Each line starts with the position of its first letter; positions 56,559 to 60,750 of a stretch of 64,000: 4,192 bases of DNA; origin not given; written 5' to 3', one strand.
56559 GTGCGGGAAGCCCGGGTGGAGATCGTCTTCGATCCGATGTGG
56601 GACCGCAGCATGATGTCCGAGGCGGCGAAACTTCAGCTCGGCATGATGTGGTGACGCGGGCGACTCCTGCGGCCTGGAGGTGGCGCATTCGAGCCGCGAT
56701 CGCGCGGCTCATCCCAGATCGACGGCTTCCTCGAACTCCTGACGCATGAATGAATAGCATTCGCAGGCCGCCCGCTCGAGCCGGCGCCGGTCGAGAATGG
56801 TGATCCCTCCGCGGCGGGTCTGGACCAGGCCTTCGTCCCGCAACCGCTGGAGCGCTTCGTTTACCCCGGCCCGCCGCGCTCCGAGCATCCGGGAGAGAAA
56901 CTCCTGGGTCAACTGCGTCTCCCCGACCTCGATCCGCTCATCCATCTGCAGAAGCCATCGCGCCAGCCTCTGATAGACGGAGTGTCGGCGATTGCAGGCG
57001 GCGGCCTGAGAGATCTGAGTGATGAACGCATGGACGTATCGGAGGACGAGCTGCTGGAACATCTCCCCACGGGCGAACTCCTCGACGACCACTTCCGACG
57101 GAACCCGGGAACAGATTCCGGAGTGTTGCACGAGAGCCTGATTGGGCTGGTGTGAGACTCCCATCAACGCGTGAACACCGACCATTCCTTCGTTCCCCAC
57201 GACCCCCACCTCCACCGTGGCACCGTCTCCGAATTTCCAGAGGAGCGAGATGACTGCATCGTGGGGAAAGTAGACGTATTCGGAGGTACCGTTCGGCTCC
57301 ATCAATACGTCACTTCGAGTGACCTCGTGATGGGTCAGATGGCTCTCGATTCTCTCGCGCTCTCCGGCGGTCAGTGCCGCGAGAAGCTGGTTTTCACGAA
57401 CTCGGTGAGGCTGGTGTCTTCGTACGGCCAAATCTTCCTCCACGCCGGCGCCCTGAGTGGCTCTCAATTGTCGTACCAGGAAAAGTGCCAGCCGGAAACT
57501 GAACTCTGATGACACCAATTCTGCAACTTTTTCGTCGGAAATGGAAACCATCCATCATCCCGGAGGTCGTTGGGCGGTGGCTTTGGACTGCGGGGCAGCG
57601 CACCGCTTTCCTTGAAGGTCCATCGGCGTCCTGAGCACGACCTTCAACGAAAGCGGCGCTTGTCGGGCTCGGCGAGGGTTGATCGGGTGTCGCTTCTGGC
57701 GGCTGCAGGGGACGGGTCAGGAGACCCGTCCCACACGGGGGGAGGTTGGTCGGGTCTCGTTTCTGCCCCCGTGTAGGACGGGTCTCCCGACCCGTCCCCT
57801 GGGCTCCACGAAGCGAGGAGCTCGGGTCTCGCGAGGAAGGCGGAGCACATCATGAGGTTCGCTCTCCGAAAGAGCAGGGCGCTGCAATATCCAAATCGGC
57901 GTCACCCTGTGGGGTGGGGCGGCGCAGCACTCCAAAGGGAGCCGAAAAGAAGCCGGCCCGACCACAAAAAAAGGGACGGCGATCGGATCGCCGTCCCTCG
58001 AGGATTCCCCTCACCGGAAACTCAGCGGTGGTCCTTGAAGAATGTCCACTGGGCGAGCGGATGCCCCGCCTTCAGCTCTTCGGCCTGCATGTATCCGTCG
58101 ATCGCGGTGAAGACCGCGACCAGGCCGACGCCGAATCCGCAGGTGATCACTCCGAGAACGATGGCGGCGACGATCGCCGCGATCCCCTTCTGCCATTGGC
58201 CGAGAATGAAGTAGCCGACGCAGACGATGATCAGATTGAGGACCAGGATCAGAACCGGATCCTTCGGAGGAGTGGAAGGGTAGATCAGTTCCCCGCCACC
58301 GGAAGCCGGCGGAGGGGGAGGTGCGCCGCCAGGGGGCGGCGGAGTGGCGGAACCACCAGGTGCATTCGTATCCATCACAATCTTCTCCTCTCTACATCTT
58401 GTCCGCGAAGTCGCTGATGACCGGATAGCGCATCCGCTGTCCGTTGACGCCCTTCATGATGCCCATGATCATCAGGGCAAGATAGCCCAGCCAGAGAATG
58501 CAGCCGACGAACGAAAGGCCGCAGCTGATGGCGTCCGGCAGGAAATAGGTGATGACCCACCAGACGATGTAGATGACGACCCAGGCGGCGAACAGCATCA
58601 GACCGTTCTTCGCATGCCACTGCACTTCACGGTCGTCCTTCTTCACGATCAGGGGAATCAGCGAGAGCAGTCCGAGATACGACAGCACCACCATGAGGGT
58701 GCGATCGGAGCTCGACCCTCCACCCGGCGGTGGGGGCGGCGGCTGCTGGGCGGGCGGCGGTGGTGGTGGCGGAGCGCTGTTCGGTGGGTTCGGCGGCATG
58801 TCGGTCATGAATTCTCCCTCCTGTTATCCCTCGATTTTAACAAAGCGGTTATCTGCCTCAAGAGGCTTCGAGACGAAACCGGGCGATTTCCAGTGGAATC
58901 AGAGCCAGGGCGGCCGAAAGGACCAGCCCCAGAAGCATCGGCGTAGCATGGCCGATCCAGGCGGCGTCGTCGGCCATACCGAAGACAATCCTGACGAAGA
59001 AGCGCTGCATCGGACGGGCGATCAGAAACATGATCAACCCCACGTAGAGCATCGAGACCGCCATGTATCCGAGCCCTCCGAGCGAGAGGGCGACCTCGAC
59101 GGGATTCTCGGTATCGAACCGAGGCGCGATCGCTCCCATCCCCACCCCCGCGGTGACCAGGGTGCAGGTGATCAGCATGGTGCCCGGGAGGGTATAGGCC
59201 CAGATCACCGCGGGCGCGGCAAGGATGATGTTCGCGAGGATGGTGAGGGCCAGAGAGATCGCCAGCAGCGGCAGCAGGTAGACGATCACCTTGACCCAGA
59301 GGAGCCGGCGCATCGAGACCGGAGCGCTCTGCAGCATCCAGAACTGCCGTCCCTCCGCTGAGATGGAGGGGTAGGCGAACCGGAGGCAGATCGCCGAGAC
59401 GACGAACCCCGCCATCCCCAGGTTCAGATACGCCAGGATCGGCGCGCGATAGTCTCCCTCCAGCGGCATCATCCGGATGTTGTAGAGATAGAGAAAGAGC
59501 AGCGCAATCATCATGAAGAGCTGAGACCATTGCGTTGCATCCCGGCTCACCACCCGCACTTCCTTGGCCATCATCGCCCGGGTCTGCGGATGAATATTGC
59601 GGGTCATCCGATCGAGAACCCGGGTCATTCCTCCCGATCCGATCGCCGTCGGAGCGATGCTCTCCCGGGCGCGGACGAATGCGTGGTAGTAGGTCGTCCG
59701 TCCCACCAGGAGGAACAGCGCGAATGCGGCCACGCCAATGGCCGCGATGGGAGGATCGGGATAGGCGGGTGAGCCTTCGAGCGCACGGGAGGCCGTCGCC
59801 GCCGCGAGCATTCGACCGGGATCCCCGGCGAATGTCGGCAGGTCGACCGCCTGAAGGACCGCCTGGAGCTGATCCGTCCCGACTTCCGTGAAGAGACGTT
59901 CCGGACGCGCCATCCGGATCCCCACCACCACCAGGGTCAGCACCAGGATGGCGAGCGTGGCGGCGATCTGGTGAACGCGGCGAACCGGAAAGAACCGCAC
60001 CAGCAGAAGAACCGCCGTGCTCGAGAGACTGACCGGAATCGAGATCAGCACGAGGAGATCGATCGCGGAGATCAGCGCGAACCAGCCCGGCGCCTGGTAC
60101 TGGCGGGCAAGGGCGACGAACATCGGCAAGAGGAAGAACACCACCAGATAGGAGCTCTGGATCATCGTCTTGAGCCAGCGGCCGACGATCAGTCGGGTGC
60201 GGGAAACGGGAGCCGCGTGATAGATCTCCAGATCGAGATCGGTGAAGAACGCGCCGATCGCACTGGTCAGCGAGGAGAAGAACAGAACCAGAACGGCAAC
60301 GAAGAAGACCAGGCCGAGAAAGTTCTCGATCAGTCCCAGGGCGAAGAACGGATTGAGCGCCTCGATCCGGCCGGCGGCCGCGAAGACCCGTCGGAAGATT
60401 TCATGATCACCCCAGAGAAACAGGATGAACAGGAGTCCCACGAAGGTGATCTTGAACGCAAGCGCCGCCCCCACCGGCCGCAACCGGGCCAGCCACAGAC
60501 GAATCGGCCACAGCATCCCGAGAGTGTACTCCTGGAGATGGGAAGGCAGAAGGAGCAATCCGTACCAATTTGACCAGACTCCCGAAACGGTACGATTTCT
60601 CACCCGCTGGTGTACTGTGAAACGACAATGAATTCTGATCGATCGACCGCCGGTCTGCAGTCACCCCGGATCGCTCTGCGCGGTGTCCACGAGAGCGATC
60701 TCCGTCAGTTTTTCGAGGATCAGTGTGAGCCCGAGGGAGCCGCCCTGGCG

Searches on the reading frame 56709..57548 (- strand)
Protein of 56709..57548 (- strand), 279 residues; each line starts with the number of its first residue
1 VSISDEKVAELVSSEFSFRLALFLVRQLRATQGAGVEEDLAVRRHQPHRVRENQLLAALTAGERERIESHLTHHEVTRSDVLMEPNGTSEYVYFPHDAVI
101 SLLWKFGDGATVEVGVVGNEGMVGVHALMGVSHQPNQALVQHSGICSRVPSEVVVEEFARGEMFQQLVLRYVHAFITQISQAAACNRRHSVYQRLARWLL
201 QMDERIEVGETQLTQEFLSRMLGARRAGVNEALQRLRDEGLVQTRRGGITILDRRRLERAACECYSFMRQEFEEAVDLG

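Call 53: search_protein_families(library=pfam, proteins=[window:56709-57548:-], max_evalue=0.001)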
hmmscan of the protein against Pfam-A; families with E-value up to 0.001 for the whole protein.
window:56709-57548:- (279 aa): 3 families
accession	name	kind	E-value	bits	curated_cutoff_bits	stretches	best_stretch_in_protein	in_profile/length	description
PF13545.12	HTH_Crp_2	-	6.6e-16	58.5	27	1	193-259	1-69/70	Crp-like helix-turn-helix domain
PF00392.27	GntR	-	4.1e-07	30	27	1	190-248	4-60/64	Bacterial regulatory proteins, gntR family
PF12802.13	MarR_2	-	0.00054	20.5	27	0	209-246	17-54/61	MarR family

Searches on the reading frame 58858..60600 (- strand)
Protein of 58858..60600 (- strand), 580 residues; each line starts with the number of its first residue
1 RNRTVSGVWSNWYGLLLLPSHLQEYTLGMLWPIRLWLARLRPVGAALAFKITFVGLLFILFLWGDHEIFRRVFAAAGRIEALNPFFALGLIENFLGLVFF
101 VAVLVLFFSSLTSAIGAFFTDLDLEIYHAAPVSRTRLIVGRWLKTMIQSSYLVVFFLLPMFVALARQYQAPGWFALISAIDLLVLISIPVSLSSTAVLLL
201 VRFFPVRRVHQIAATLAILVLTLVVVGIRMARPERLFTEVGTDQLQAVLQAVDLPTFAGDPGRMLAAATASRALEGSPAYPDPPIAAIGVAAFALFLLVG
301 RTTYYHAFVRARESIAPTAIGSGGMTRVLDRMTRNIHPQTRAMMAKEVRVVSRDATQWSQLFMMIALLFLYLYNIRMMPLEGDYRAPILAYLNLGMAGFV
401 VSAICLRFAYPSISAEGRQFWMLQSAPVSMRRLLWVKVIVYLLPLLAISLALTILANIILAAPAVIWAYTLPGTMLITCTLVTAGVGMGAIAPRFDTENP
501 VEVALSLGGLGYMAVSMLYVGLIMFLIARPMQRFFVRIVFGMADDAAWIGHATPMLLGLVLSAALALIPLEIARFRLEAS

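Call 53: search_protein_families(library=pfam, proteins=[window:58858-60600:-], max_evalue=0.001)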
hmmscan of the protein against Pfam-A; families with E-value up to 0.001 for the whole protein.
window:58858-60600:- (580 aa): 1 family
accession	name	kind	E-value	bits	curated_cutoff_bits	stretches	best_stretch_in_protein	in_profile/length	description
PF16949.11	ABC_tran_2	-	2.4e-77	261.5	25.7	1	50-573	9-533/542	Putative ATP-binding cassette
